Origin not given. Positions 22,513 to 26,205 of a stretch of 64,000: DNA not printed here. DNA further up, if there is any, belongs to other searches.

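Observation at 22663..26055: P1B heavy-metal ATPase fused to a second, HupE/UreJ-like metal permease module via a (His-Ser)8 linker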

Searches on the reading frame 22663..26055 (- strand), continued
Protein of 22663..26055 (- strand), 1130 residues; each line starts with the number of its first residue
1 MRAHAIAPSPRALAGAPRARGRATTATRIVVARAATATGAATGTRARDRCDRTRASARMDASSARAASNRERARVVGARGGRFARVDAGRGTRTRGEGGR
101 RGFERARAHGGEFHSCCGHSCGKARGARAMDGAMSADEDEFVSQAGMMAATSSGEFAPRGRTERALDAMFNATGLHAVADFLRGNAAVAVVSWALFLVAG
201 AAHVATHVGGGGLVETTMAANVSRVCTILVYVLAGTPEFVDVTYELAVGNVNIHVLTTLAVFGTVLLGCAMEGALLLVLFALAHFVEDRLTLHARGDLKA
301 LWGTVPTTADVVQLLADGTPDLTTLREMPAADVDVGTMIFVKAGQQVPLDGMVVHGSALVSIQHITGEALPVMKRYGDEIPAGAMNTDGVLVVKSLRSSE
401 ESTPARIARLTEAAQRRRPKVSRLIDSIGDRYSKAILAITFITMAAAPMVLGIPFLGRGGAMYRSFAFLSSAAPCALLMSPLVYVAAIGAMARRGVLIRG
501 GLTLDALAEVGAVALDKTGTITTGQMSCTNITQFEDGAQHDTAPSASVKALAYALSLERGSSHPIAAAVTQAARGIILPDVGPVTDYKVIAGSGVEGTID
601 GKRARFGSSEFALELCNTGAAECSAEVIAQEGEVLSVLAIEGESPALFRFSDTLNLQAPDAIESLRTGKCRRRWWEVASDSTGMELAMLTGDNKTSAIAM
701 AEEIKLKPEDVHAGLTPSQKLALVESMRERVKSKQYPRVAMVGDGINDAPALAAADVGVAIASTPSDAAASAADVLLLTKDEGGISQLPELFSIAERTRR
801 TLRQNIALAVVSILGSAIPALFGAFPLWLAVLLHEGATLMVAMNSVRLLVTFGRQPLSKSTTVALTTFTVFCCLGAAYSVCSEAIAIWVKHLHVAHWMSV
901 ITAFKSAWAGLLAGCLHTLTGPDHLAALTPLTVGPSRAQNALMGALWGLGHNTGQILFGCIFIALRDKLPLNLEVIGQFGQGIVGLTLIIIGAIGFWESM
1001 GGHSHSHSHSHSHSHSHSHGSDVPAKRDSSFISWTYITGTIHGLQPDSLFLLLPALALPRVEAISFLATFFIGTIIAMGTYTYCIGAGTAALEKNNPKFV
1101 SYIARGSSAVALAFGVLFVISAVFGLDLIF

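Call 34: search_protein_families(library=pfam, proteins=[P0294, P0295, P0307, P0251], max_evalue=0.01)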
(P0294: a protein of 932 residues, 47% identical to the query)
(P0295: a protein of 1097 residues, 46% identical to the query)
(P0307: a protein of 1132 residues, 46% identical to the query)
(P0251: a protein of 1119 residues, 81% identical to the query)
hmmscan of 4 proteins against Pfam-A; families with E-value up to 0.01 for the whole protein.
P0294 (932 aa): 3 families
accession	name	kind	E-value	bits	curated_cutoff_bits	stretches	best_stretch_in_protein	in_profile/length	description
PF00122.25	E1-E2_ATPase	-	5.3e-39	134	28.1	1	139-307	14-180/181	E1-E2 ATPase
PF00702.32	Hydrolase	-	2.1e-23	84.2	26.4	1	325-566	2-191/191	haloacid dehalogenase-like hydrolase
PF08282.18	Hydrolase_3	-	0.00018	21.8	20.9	0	549-595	206-251/255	haloacid dehalogenase-like hydrolase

P0295 (1097 aa): 2 families
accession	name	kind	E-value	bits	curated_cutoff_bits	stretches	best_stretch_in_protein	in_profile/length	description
PF00122.25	E1-E2_ATPase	-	2.3e-34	118.9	28.1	1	277-445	14-180/181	E1-E2 ATPase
PF00702.32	Hydrolase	-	3.5e-18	67.1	26.4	1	463-710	2-191/191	haloacid dehalogenase-like hydrolase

P0307 (1132 aa): 3 families
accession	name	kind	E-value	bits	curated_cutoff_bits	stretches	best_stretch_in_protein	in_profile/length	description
PF00122.25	E1-E2_ATPase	-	2.8e-35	121.9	28.1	1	201-369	14-180/181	E1-E2 ATPase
PF00702.32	Hydrolase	-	6.1e-20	72.9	26.4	1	387-642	2-191/191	haloacid dehalogenase-like hydrolase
PF12710.13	HAD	-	0.0035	18.2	27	1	549-638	86-188/189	haloacid dehalogenase-like hydrolase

P0251 (1119 aa): 3 families
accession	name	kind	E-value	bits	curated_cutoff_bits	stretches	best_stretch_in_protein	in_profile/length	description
PF00122.25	E1-E2_ATPase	-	9.5e-43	146.3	28.1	1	313-484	13-181/181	E1-E2 ATPase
PF00702.32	Hydrolase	-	3.6e-18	67.1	26.4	1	502-746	3-191/191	haloacid dehalogenase-like hydrolase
PF08282.18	Hydrolase_3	-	0.0016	18.6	20.9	1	726-777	203-253/255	haloacid dehalogenase-like hydrolase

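Call 35: find_encoding_contigs(protein=P0250, flank=6000, max_places=4)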
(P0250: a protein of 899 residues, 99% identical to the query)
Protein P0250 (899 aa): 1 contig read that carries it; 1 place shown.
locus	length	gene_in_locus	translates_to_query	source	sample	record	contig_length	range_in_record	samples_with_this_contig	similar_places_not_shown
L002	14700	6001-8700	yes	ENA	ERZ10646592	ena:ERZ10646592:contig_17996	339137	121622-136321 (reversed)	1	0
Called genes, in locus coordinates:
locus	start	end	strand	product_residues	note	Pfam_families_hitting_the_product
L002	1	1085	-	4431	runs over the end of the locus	PF12624:VPS13_N, PF06101:Vps62, PF25037:VPS13_C (weak)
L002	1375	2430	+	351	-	-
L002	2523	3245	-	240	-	-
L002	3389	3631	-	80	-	PF09809:MRP-L27 (weak)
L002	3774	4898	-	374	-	-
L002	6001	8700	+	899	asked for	PF00122:E1-E2_ATPase, PF00702:Hydrolase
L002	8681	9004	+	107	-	-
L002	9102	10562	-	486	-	PF00109:ketoacyl-synt, PF02801:Ketoacyl-synt_C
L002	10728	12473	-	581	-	PF00565:SNase, PF00567:TUDOR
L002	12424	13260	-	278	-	PF00565:SNase (weak)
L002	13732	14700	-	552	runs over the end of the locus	-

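Call 71: predict_structure(alignment_id=A2)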
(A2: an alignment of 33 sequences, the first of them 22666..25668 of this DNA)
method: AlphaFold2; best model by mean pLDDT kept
length: 1001 residues; sequences in the alignment: 33
mean_pLDDT: 72.6   pTM: 0.58
mean pLDDT of the five models: 72.6, 70.1, 66.2, 65.5, 65.2
residues with pLDDT >= 90: 101; 70-90: 527; 50-70: 265; < 50: 108
segments of 3 or more residues with pLDDT < 50: 1-28, 80-85, 167-170, 238-241, 284-287, 637-639, 724-729, 763-765, 872-897, 999-1001
pLDDT, mean of each block of 10 residues (from residue 1): 35 36 41 86 87 82 88 72 60 88 88 84 77 72 76 66 50 65 87 89 89 86 83 58 70 80 87 60 51 71 84 87 81 82 74 76 71 84 90 85 85 87 87 77 87 84 81 90 85 84 84 91 88 91 78 89 86 91 87 90 88 81 83 62 70 75 90 86 81 73 69 72 47 53 54 51 52 69 63 52 52 52 53 57 58 69 70 40 31 46 66 57 61 74 71 67 66 71 77 62 33
secondary structure, 60 per line:
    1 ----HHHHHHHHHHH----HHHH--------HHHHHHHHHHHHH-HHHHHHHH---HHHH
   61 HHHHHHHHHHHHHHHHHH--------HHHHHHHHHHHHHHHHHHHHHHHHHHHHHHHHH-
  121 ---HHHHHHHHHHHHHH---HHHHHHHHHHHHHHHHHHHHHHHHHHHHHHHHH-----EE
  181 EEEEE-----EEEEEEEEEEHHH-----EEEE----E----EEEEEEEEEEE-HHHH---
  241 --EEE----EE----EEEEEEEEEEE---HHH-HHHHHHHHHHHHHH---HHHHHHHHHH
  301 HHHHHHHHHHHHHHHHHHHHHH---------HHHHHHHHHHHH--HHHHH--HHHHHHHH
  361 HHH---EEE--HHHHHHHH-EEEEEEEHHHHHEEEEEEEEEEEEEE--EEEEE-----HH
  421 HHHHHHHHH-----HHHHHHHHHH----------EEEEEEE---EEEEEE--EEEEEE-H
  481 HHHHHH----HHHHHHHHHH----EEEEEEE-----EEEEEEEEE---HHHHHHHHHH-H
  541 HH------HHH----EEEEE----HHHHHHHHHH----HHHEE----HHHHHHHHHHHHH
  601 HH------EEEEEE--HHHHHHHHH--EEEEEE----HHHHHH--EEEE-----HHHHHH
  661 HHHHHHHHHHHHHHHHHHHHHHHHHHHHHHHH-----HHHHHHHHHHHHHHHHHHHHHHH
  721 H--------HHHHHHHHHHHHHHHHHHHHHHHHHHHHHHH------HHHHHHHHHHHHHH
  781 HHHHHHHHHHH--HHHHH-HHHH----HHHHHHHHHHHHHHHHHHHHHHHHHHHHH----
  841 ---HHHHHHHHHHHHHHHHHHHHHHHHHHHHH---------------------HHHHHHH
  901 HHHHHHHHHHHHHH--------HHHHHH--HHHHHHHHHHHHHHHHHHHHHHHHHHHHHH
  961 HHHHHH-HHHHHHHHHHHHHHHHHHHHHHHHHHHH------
elements in order (helices of 4 or more, strands of 3 or more residues): H5-15 H20-23 H32-44 H46-53 H57-78 H87-119 H124-137 H141-173 E179-185 E191-200 E209-212 E222-232 H234-237 E243-245 E256-266 H274-287 H291-322 H332-343 H346-350 H353-363 E367-369 H372-379 E381-387 H388-392 E393-406 E409-413 H419-429 H435-444 E455-461 E465-470 E473-478 H480-486 H491-500 E505-511 E517-525 H529-538 E556-560 H565-574 H588-602 E609-614 H617-625 E628-633 H638-643 E646-649 H655-692 H698-721 H730-760 H767-791 H794-798 H800-803 H808-836 H844-872 H894-914 H923-928 H931-966 H968-995
